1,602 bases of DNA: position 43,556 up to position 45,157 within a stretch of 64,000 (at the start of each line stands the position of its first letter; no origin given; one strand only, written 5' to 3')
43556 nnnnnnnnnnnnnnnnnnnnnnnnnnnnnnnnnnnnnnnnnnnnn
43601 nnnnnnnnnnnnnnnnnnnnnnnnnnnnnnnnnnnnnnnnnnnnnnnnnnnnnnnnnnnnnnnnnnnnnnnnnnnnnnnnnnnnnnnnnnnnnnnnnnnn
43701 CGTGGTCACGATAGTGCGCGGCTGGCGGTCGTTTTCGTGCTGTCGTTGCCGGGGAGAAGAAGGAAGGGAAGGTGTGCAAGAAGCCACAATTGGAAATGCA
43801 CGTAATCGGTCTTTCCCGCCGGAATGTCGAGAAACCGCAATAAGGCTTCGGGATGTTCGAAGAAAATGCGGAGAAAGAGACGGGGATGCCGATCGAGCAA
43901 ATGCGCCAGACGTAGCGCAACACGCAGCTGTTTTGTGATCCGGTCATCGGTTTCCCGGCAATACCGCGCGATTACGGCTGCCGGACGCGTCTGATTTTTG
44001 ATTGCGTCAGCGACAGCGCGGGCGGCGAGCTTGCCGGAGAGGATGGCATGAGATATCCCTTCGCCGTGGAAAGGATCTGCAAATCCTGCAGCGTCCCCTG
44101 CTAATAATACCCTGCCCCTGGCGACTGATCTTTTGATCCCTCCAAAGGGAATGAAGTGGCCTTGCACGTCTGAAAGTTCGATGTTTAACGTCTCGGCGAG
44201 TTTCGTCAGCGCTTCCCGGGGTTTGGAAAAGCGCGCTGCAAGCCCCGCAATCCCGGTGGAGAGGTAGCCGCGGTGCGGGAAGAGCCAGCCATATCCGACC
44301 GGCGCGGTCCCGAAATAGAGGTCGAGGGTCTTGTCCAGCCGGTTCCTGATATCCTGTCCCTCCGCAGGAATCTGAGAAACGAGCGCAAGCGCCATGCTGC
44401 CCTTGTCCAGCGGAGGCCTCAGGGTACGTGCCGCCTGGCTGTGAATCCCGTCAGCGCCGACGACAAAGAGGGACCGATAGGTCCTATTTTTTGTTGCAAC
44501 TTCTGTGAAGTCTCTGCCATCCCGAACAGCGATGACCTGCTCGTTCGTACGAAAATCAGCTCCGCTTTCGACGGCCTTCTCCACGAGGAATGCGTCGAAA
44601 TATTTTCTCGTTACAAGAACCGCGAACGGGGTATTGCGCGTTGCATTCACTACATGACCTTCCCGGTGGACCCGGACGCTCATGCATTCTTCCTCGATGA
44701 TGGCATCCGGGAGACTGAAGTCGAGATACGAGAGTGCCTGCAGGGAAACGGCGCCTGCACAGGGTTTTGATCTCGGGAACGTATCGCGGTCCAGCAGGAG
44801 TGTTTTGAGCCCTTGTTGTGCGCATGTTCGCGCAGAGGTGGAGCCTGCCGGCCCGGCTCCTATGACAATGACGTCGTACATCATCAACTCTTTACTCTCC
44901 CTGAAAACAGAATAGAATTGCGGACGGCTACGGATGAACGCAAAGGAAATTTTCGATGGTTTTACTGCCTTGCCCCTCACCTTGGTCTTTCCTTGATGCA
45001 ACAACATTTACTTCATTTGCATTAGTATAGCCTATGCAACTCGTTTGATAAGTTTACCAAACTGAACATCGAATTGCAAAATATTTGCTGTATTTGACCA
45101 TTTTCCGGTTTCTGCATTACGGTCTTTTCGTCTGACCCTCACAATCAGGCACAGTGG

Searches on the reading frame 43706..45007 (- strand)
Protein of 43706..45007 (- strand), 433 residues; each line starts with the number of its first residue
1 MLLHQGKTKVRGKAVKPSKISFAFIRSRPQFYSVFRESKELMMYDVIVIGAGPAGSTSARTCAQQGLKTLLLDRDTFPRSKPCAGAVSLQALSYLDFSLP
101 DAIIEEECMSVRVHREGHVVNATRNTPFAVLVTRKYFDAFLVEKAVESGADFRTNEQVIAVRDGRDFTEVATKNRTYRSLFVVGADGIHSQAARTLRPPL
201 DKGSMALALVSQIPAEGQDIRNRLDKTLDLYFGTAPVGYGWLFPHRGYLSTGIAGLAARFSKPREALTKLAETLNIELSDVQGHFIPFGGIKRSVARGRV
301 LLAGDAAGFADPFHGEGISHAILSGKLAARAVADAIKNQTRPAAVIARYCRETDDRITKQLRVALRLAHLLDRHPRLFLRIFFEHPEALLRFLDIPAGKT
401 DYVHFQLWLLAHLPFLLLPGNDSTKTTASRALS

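Call 3: search_protein_families(library=pfam, proteins=[window:43706-45007:-], max_evalue=0.01)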
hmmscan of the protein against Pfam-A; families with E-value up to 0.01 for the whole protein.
window:43706-45007:- (433 aa): 12 families
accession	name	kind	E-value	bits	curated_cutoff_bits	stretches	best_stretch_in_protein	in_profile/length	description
PF01494.25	FAD_binding_3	-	1.2e-19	71.2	22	2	44-216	2-188/349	FAD binding domain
PF01266.30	DAO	-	1.2e-10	41.9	27.9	1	45-78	1-34/353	FAD dependent oxidoreductase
PF05834.18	Lycopene_cycl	-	4.5e-09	36.3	23.4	1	45-192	1-145/380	Lycopene cyclase protein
PF12831.13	FAD_oxidored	-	1.1e-08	35.3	27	1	45-176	1-130/416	FAD dependent oxidoreductase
PF04820.20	Trp_halogenase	-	4.9e-08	32.7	21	1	119-356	142-374/458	Tryptophan halogenase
PF07992.20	Pyr_redox_2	-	7.1e-07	29.4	26.1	1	44-169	1-87/291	Pyridine nucleotide-disulphide oxidoreductase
PF00890.30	FAD_binding_2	-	4.2e-06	26.7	20.4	1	45-80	1-36/414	FAD binding domain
PF01946.23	Thi4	-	1.4e-05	24.9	26.2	1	34-75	8-50/235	Thi4 family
PF01134.28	GIDA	-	2.8e-05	23.8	22.1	1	45-77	1-35/391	Glucose inhibited division protein A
PF13738.12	Pyr_redox_3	-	3.3e-05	23.7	30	0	47-76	1-31/305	Pyridine nucleotide-disulphide oxidoreductase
PF13450.12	NAD_binding_8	-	4.9e-05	24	21.9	1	48-76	1-29/68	NAD(P)-binding Rossmann-like domain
PF03486.20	HI0933_like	-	5.1e-05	23.3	50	1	45-76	2-33/244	HI0933-like protein Rossmann domain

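Call 4: search_protein_families(library=ncbifam, proteins=[window:43706-45007:-], max_evalue=0.01)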
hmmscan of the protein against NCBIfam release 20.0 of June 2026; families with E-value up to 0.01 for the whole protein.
window:43706-45007:- (433 aa): 92 families (the best 25 are shown)
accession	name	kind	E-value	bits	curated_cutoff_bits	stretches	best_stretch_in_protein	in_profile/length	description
TIGR02032.1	GG-red-SF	subfamily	2.2e-66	224.6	158.8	1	44-332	1-297/297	geranylgeranyl reductase family protein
TIGR02023.1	BchP-ChlP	subfamily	1.9e-48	165.4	343.3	1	44-350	1-314/388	geranylgeranyl diphosphate reductase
TIGR02028.1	ChlP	equivalog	2e-27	96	505.3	1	46-363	3-337/398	geranylgeranyl reductase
NF041160.1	DGGPL_Thplmales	equivalog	9e-23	80.8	780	1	43-358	3-336/396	digeranylgeranylglycerophospholipid reductase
NF041080.1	DGGGPL_reductase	equivalog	4.1e-21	75.4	580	1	44-340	2-319/447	digeranylgeranylglycerophospholipid reductase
NF049967.1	QhpG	equivalog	7.3e-21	74.5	240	2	46-215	1-163/423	flavin-dependent monooxygenase QhpG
NF045655.1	MkRedMenJ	equivalog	8.8e-21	74.3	700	1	45-371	6-352/406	menaquinone reductase MenJ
NF041385.1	Dggglyphlred_Halo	equivalog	2.3e-16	59.4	700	2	43-243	4-210/405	digeranylgeranylglycerophospholipid reductase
NF007450.0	PRK10015.1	subfamily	2e-15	56.4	466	2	44-197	6-171/429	FAD-dependent oxidoreductase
NF004829.0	PRK06183.1-3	subfamily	3.1e-14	52.6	390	2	38-83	3-48/520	bifunctional 3-(3-hydroxy-phenyl)propionate/3-hydroxycinnamic acid hydroxylase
NF007542.0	PRK10157.1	subfamily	1.3e-13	50.5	610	2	280-379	275-377/428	FAD-dependent oxidoreductase FixC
NF008519.0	PRK11445.1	equivalog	3.5e-13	49.5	303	1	43-198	3-167/355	FAD-binding protein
NF033113.0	halo_ClmS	equivalog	2e-12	46.4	900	2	296-352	285-341/570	chloramphenicol-biosynthetic FADH2-dependent halogenase CmlS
NF005313.0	PRK06847.1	subfamily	1.3e-11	44.1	372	1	43-194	4-167/375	hypothetical protein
NF033145.1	rif_monoox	equivalog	2.6e-11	43.1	800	1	45-322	2-293/472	rifampin monooxygenase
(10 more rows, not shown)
